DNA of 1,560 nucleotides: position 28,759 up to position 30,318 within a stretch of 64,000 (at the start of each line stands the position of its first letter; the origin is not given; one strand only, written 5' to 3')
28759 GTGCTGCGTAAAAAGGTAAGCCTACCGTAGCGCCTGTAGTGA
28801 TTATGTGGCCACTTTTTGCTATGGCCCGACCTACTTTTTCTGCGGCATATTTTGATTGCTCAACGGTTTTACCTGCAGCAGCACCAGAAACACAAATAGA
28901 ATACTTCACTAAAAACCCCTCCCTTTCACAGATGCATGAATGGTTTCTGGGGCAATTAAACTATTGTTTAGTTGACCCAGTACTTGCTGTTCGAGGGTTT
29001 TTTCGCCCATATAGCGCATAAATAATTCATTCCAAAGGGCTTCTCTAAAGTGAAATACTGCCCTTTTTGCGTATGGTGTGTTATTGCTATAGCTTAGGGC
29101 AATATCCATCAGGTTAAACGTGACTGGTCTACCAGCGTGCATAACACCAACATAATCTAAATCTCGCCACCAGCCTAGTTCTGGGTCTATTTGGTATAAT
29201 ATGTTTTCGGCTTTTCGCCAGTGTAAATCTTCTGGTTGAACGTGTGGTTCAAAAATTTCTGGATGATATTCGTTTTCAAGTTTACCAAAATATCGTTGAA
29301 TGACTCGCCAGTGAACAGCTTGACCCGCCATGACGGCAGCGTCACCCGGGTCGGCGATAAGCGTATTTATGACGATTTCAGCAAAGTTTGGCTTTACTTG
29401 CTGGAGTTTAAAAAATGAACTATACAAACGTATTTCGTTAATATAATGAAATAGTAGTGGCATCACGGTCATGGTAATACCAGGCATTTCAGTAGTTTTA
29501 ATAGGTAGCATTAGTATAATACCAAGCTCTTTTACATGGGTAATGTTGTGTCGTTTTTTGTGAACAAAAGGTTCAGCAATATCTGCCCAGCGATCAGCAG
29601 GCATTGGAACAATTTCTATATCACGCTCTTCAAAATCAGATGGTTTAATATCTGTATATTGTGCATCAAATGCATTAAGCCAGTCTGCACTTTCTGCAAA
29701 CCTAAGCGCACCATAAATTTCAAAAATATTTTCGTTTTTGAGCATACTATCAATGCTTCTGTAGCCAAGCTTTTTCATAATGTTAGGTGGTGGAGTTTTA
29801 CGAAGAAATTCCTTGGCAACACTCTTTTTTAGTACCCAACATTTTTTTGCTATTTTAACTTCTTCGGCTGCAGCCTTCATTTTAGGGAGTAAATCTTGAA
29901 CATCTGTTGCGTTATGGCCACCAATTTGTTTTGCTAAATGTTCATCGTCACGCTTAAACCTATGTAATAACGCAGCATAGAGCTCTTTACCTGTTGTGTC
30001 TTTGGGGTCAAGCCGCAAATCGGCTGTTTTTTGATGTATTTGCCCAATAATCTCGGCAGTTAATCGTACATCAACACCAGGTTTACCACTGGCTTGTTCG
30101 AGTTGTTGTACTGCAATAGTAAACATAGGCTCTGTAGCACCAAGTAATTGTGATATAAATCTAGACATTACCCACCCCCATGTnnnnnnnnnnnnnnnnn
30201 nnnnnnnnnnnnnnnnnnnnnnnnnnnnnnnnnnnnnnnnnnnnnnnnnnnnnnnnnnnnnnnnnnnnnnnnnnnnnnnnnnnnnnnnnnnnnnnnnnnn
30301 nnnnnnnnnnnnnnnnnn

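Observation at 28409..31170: Coupled three-gene cassette: PfkB kinase, unknown 419-aa protein, LOG/TIGR00725-like protein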

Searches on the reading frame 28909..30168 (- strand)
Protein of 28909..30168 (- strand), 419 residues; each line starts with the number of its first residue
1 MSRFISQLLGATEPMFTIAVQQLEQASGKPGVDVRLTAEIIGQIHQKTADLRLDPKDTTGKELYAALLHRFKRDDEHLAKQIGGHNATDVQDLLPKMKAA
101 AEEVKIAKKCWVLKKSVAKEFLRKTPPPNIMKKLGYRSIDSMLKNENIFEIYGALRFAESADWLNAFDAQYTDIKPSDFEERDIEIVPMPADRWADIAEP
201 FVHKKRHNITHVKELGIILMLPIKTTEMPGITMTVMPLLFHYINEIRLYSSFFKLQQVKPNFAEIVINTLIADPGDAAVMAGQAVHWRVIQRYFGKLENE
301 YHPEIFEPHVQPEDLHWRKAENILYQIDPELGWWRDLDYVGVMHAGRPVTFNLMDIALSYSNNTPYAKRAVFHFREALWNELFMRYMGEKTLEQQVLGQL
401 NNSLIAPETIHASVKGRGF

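Call 3: search_protein_families(library=pfam, proteins=[window:28909-30168:-], max_evalue=1)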
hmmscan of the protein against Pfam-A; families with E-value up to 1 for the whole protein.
window:28909-30168:- (419 aa): 1 family
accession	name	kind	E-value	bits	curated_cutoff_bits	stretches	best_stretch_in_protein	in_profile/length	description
PF14837.11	INTS5_N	-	0.15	12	27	1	352-397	24-66/208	Integrator complex subunit 5 N-terminus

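Call 4: search_protein_families(library=ncbifam, proteins=[window:28909-30168:-], max_evalue=1)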
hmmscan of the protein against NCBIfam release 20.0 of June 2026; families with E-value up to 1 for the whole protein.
window:28909-30168:- (419 aa): 0 families

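Call 5: find_homologous_proteins(query=window:28909-30168:-, max_evalue=0.001)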
Query window:28909-30168:- (419 aa): 2954 proteins with E <= 0.001 among 5464 candidates; the best 120 are listed.
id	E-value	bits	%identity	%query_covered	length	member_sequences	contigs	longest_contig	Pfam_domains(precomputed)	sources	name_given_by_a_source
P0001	1.8e-285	964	100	100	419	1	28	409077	-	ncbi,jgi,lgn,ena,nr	ncbi:hypothetical protein KC871_01065 [Candidatus Saccharibacteria bacterium]|nr:hypothetical protei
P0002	1.8e-260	882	89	100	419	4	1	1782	-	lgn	-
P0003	7.8e-256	867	89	100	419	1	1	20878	-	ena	-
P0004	1.5e-255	866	87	100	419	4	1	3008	-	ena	-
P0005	1.6e-249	846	86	100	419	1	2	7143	-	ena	-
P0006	5.7e-249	844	86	100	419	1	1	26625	-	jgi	jgi:hypothetical protein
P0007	1.3e-247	840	85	100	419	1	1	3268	-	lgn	-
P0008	3.8e-247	838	85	100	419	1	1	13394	-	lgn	-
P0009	8.3e-247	837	85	100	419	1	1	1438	-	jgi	-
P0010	3.3e-246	835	85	100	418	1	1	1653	-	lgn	-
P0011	9.0e-245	830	85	100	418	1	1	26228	-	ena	-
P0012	3.0e-244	829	84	100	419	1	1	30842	-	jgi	jgi:hypothetical protein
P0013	4.6e-242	821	84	100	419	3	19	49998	-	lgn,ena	-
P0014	2.3e-240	816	86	97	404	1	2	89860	-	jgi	jgi:hypothetical protein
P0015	4.4e-240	815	83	100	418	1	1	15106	-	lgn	-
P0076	5.0e-192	657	68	98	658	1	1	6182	PF18306.7,PF03641.20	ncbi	-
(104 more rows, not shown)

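Call 6: search_solved_structures(query=window:28909-30168:-, max_evalue=10)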
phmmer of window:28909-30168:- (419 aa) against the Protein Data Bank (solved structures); distinct sequences matched with E-value up to 10: 0.

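Call 7: search_protein_families(library=padloc, proteins=[window:28909-30168:-], max_evalue=1)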
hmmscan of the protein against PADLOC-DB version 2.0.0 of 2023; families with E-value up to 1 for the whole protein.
window:28909-30168:- (419 aa): 0 families

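Call 11: find_encoding_contigs(protein=P0076, flank=6000, max_places=3)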
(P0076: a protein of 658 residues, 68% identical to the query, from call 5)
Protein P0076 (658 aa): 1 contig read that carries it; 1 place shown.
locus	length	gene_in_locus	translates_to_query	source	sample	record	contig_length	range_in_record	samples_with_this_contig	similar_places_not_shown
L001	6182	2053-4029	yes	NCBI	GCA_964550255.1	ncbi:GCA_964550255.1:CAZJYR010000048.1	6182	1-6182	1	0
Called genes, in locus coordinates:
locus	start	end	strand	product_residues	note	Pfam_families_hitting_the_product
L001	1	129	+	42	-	?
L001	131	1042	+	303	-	PF01116:F_bP_aldolase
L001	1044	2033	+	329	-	PF00294:PfkB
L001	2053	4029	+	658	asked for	PF18306:LDcluster4, PF03641:Lysine_decarbox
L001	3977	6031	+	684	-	PF00270:DEAD (faint), PF04851:ResIII, PF17757:UvrB_inter, PF27431:UvrB_3rd, PF00271:Helicase_C, PF12344:UvrB, PF02151:UVR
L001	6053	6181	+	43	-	?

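Call 18: search_protein_representatives(protein=window:28909-30168:-)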
Query: 419 residues. Proteins with E-value up to 0.001 (for the whole library): 803; up to 1e-10: 625; up to 1e-30: 372. The best 150 are listed.
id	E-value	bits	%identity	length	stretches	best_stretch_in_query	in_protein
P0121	1.6e-151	521.4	47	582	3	1-410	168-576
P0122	9.2e-147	505.7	52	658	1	1-414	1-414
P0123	6.0e-140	483.3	52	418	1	4-410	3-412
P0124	9.0e-132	456.4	47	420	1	1-413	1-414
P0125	1.7e-120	419.2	44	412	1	1-409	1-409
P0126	7.1e-120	417.2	46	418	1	1-411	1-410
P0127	3.5e-116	405.0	45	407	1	1-404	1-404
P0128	5.4e-114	397.8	46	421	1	1-408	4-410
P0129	5.7e-112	391.1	45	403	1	7-402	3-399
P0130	2.6e-110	385.7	42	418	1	1-410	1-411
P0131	7.9e-110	384.1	43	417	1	1-413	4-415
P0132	1.3e-108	380.0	42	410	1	1-401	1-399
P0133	1.3e-108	380.0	41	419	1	1-406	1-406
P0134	4.9e-108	378.2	44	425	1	1-403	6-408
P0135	1.7e-107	376.4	43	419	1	1-407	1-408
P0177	8.8e-79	281.8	45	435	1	102-403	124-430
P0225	3.8e-64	233.6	33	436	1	1-407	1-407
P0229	3.2e-62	227.3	37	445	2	5-342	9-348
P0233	2.3e-61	224.5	35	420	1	20-403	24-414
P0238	2.9e-60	220.9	38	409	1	52-398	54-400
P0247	1.0e-58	215.8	33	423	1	55-402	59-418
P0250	1.3e-58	215.4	35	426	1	6-398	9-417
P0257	5.5e-57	210.0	32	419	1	27-398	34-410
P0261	1.6e-56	208.5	36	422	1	53-405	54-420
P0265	6.9e-56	206.4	29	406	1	1-395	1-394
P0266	6.9e-56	206.4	36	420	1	59-400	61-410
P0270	2.3e-55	204.7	32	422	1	21-402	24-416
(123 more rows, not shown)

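Call 20: search_protein_families(library=pfam, proteins=[P0121, P0122, P0177, P0229, P0225, P0270, P0250, P0265], max_evalue=0.01)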
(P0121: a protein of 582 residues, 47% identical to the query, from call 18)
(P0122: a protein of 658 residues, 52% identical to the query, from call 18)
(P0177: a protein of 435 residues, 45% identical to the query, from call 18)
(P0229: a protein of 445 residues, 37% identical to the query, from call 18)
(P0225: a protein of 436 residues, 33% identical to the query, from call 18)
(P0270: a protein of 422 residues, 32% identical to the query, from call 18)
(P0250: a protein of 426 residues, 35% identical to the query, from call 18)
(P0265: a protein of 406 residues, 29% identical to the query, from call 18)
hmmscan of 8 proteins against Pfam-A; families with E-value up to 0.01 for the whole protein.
P0121 (582 aa): 0 families

P0122 (658 aa): 3 families
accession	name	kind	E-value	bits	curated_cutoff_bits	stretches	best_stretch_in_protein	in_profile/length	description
PF03641.19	Lysine_decarbox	-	1.4e-32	113.1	27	1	505-634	1-129/131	Possible lysine decarboxylase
PF18306.6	LDcluster4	-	3.2e-15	56.5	26.3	1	462-573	2-111/151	SLOG cluster4 family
PF02481.21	DNA_processg_A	-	0.0039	16.8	29.6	1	455-521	38-102/212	DNA recombination-mediator protein A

P0177 (435 aa): 0 families

P0229 (445 aa): 0 families

P0225 (436 aa): 0 families

P0270 (422 aa): 0 families

P0250 (426 aa): 0 families

P0265 (406 aa): 0 families

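Call 21: predict_structure(alignment_id=A1)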
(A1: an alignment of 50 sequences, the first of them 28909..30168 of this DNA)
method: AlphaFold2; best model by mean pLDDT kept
length: 419 residues; sequences in the alignment: 50
mean_pLDDT: 78.8   pTM: 0.79
mean pLDDT of the five models: 78.8, 76.8, 74.6, 73.1, 69.4
residues with pLDDT >= 90: 179; 70-90: 147; 50-70: 23; < 50: 70
segments of 3 or more residues with pLDDT < 50: 272-310, 389-419
pLDDT, mean of each block of 10 residues (from residue 1): 86 74 69 89 97 95 97 97 94 95 91 96 97 97 96 88 84 92 94 85 75 91 87 92 84 79 78 32 28 33 40 67 91 92 91 90 88 80 65 40 37 36
secondary structure, 60 per line:
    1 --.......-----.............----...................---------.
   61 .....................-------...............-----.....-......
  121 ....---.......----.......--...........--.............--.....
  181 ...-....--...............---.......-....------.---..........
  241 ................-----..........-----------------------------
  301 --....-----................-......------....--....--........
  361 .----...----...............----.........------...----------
elements in order: H3-9 H15-27 H32-50 H60-81 H90-103 E109-113 H115-124 H128-134 H139-145 H148-158 H161-173 E179-183 E185-188 H191-205 E209-212 E217-220 H231-256 H262-271 H303-306 H312-327 H329-334 E341-344 E347-350 H353-361 H373-387 H392-400

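Call 24: fold_search(model_id=the predicted structure, library=pdb)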
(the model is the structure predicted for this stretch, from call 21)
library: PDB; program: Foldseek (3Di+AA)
matches with E <= 10: 51; with E <= 0.001: 0
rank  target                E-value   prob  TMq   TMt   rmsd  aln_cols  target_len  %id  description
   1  4us2_S                1.4e+00  0.01  0.09  0.09  25.7       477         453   11  The crystal structure of H-Ras and SOS in complex with ligands (released 2015-03-04)
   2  9lov_B                1.6e+00  0.04  0.08  0.05  21.8       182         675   12  LGP2:MDA5:dsRNA filament (released 2026-01-28)
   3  5jch_A                1.8e+00  0.02  0.08  0.05  22.1       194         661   12  Crystal structure of chicken MDA5 with 5'p 10-mer dsRNA and ADP-Mg2+ at 2.95 A resolution (untwinned). (released 2016-06-01)
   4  5jch_B                1.9e+00  0.02  0.08  0.05  22.1       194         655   12  Crystal structure of chicken MDA5 with 5'p 10-mer dsRNA and ADP-Mg2+ at 2.95 A resolution (untwinned). (released 2016-06-01)
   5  6mgv_A                2.1e+00  0.01  0.12  0.09  25.0       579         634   10  Structure of mechanically activated ion channel OSCA1.2 in nanodisc (released 2018-11-14)
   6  9u82_A                2.4e+00  0.01  0.10  0.09  25.9       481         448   11  Cryo-EM structure of Leminorella grimontii GatC in the presence of D-xylose (released 2025-10-15)
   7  4urx_S                2.5e+00  0.01  0.10  0.09  25.1       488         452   12  The crystal structure of H-Ras and SOS in complex with ligands (released 2015-03-04)
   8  9bon_B                2.6e+00  0.01  0.11  0.09  25.7       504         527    9  Crystal structure of glucosyltransferase (GTD) domain of TpeL (released 2024-08-07)
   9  8tie_a                2.9e+00  0.01  0.10  0.06  21.5       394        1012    8  Double nuclear outer ring of Nup84-complexes from the yeast NPC (released 2023-10-11)
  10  4urv_S                3.3e+00  0.01  0.09  0.09  26.1       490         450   10  The crystal structure of H-Ras and SOS in complex with ligands (released 2015-03-04)
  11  4us0_S                3.3e+00  0.01  0.10  0.10  24.7       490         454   12  The crystal structure of H-Ras and SOS in complex with ligands (released 2015-03-04)
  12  8wuv_A                3.5e+00  0.01  0.12  0.07  23.4       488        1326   10  SpCas9-MMLV RT-pegRNA-target DNA complex (elongation 16-nt) (released 2024-06-05)
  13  8kai_B                3.7e+00  0.01  0.13  0.07  24.4       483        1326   10  Crystal structure of SpyCas9-crRNA-tracrRNA complex bound to 17nt target DNA (released 2024-06-05)
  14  4z4j                  3.8e+00  0.01  0.11  0.11  18.8       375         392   10  Crystal Structure of cellobiose 2-epimerase from Caldicellulosiruptor saccharolyticus DSM 8903 (released 2016-04-13)
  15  9qim_B                4.0e+00  0.01  0.10  0.06  24.5       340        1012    8  Consensus structure of UBA6-BIRC6 (released 2025-10-29)
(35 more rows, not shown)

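Call 28: find_related_loci(query=A3, collection=genome_contigs, flank=6000)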
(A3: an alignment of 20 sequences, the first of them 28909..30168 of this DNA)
Query A3 (419 aa) in genome_contigs; peptide patterns used: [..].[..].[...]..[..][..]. (x = any residue, [..] = any of these).
252 stretches matched a pattern; 247 encode a relative of the query (tblastn E <= 1e-3); the best 80 are kept; 80 distinct loci.
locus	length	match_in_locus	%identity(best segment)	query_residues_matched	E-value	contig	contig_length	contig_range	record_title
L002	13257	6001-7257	80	1-419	0e+0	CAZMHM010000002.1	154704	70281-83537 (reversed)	MAG TPA_asm: uncultured Candidatus Saccharibacteria bacterium isolate SRP296810_co1_117 genome assembly, contig: NODE_91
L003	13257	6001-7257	80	1-419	0e+0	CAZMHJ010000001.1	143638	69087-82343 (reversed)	MAG TPA_asm: uncultured Candidatus Saccharibacteria bacterium isolate SRP170004_co1_605 genome assembly, contig: NODE_11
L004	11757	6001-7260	80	1-419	0e+0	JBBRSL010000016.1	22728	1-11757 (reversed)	MAG: Candidatus Saccharimonadales bacterium isolate La2_metabat2.071 La2_metabat2.071_K_1512443L22728_cov_10.0000, whole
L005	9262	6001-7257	79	1-419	0e+0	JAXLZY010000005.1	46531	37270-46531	MAG: Candidatus Saccharimonadales bacterium isolate STL-PAT14 C2.246.fa-5, whole genome shotgun sequence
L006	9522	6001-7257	79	1-419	0e+0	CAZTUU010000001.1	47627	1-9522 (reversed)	MAG TPA_asm: uncultured Candidatus Saccharibacteria bacterium isolate SRP285395_co1_416 genome assembly, contig: NODE_93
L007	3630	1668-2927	78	1-419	0e+0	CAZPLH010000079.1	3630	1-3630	MAG TPA_asm: uncultured Candidatus Saccharibacteria bacterium isolate SRP296810_co1_266 genome assembly, contig: NODE_38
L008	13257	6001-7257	77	1-419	0e+0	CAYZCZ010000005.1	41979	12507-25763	MAG TPA_asm: uncultured Candidatus Saccharibacteria bacterium isolate SRP286056_co1_207 genome assembly, contig: NODE_92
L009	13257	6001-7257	75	1-419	0e+0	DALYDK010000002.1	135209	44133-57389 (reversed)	MAG TPA_asm: Candidatus Saccharibacteria bacterium isolate CTOTU14225 NODE_12_length_135209_cov_10.658360, whole genome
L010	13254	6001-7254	74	1-418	0e+0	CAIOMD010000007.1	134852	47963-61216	uncultured Candidatus Saccharibacteria bacterium isolate AM-lipid-02-D3_bin-0353 genome assembly, contig: bin-0353:07/13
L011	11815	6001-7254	73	1-418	0e+0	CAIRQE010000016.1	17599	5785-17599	uncultured bacterium isolate KR2_bin-0756 genome assembly, contig: bin-0756:016/136, whole genome shotgun sequence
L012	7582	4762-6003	70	1-414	0e+0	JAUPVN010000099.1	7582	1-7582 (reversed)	MAG: Patescibacteria group bacterium isolate erpe_2018_sw_30hr_WHONDRS-SW48-000095_B_bin.60 scaffold_807023, whole genom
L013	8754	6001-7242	70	1-414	0e+0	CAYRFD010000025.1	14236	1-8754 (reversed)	MAG TPA_asm: uncultured Candidatus Saccharibacteria bacterium isolate SRP286056_co1_467 genome assembly, contig: NODE_53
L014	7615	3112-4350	69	1-412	0e+0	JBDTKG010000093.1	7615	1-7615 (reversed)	MAG: Candidatus Saccharimonadales bacterium isolate cluster2_bin.71 k127_5782225, whole genome shotgun sequence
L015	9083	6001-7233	69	1-410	0e+0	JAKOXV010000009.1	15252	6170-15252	MAG: bacterium isolate JPNG_metabat.9 k201_499317, whole genome shotgun sequence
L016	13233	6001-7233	69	1-410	0e+0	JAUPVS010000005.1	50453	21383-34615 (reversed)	MAG: Patescibacteria group bacterium isolate erpe_2018_sw_33hr_WHONDRS-SW48-000096_A_bin.23 scaffold_41, whole genome sh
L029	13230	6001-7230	65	1-410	0e+0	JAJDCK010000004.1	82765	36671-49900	MAG: Candidatus Saccharibacteria bacterium isolate OFTM277 OFTM277_3, whole genome shotgun sequence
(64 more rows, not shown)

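Call 31: find_homologous_proteins(query=P0265, max_evalue=0.001)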
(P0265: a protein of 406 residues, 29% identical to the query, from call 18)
Query P0265 (406 aa): 259 proteins with E <= 0.001 among 8000 candidates; the best 120 are listed.
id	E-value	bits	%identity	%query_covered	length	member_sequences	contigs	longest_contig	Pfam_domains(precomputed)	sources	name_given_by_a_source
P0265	1.5e-267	905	100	100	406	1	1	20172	-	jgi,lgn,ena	-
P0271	2.5e-126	440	49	95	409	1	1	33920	-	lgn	-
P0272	1.3e-122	427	49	98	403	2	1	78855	-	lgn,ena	-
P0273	4.2e-121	423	48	100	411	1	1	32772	-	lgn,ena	-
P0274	1.8e-119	417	46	100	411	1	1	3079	-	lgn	-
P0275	8.8e-119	415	48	98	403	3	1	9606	-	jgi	jgi:hypothetical protein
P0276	4.3e-117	409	47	98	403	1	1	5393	-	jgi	-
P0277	6.0e-117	409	46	98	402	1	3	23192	-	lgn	-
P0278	1.2e-116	408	47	98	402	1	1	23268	-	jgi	jgi:hypothetical protein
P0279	2.7e-116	407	46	98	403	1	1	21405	-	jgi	jgi:hypothetical protein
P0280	2.8e-116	407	46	100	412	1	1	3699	-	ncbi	-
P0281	6.8e-116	405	47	100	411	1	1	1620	-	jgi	jgi:hypothetical protein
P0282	2.2e-115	404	45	100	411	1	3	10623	-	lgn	-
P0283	2.4e-115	404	45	100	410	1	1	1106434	-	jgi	jgi:hypothetical protein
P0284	2.5e-115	404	47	100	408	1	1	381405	-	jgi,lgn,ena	-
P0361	1.9e-95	338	41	100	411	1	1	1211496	-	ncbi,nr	ncbi:hypothetical protein IPL85_05455 [Candidatus Saccharibacteria bacterium]|nr:MAG: hypothetical p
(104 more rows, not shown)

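Call 32: find_encoding_contigs(protein=P0265, flank=8000, max_places=2)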
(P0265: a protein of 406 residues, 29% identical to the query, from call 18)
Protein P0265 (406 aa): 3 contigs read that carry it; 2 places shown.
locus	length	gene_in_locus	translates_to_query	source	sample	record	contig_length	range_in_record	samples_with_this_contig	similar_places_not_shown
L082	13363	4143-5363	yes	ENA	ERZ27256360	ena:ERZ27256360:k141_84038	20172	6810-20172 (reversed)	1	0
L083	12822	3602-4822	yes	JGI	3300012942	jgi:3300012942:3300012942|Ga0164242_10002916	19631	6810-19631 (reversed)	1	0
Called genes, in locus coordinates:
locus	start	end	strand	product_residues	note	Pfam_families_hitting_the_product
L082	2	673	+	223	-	?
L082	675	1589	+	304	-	PF01116:F_bP_aldolase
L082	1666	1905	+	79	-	-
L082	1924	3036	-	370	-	PF00923:TAL_FSA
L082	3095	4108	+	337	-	PF00294:PfkB, PF08543:Phos_pyr_kin (weak)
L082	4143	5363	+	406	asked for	-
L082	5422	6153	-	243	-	PF18306:LDcluster4, PF03641:Lysine_decarbox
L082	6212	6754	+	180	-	-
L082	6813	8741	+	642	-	PF00270:DEAD (faint), PF04851:ResIII, PF17757:UvrB_inter, PF27431:UvrB_3rd, PF00271:Helicase_C, PF12344:UvrB, PF02151:UVR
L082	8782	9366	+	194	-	-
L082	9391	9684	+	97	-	PF02686:GatC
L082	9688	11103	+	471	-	PF01425:Amidase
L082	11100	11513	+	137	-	-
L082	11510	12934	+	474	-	PF02934:GatB_N, PF02637:GatB_Yqey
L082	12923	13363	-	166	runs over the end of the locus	-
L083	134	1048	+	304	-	PF01116:F_bP_aldolase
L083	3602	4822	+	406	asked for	-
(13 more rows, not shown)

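Call 33: find_encoding_contigs(protein=P0361, flank=8000, max_places=2)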
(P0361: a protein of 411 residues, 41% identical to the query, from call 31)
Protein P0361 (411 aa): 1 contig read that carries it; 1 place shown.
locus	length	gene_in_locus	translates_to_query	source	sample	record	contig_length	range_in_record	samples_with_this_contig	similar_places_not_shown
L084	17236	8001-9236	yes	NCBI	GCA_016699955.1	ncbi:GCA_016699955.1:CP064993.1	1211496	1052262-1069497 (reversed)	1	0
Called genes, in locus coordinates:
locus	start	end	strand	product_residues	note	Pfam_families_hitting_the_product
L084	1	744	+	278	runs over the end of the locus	-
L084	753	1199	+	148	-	PF02502:LacAB_rpiB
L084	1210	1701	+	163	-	PF02502:LacAB_rpiB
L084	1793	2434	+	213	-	PF00834:Ribul_P_3_epim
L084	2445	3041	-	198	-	PF01467:CTP_transf_like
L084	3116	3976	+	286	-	PF13292:DXP_synthase_N, PF00456:Transketolase_N, PF00676:E1_dh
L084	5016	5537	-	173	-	-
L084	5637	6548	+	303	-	PF01116:F_bP_aldolase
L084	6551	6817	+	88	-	-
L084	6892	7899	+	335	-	PF00294:PfkB, PF08543:Phos_pyr_kin (weak)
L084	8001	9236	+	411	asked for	-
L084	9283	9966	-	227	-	PF18306:LDcluster4, PF03641:Lysine_decarbox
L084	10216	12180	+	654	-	PF00270:DEAD (faint), PF04851:ResIII, PF17757:UvrB_inter, PF27431:UvrB_3rd, PF00271:Helicase_C, PF12344:UvrB, PF02151:UVR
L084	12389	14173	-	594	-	PF02446:Glyco_hydro_77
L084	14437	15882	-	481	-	-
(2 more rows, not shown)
